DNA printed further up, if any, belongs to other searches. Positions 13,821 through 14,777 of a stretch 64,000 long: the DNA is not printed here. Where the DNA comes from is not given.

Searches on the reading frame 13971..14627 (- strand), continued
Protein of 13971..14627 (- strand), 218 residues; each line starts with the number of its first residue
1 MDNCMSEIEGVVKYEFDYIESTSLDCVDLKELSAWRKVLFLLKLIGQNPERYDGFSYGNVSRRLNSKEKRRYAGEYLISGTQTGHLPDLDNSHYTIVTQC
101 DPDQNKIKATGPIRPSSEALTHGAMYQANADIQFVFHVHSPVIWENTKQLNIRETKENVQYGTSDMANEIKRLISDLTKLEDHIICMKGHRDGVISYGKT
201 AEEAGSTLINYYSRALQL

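Call 70: find_related_loci(query=A2, collection=metagenome_contigs, flank=4000)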
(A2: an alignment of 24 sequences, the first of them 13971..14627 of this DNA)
Query A2 (218 aa) in metagenome_contigs; peptide patterns used: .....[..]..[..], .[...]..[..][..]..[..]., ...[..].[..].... (x = any residue, [..] = any of these).
598 stretches matched a pattern (row limit reached: there are more); 553 encode a relative of the query (tblastn E <= 1e-3); the best 80 are kept; 80 distinct loci.
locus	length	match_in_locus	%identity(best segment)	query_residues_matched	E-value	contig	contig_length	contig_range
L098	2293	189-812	52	3-215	1e-76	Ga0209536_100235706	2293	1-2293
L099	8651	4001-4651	47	2-218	5e-72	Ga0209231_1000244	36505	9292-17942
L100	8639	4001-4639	48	5-217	1e-69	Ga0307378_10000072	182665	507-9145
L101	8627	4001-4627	48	8-216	3e-69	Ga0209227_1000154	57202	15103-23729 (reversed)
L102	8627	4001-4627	47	8-216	3e-69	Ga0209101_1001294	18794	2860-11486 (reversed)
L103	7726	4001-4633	48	1-217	6e-68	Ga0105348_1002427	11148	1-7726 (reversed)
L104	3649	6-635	46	9-218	2e-67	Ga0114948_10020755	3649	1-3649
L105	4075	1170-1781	48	7-216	2e-66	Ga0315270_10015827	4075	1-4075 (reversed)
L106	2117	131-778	43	3-218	3e-68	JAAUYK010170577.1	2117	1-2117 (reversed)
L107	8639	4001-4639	46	5-218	6e-66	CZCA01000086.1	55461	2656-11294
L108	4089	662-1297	45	7-218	8e-66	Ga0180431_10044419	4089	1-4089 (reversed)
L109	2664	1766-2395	46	5-218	7e-66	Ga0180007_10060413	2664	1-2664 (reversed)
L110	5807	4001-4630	45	9-218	4e-65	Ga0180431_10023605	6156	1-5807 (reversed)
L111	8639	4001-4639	44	4-216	1e-64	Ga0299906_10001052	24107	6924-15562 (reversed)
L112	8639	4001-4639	47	5-218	8e-65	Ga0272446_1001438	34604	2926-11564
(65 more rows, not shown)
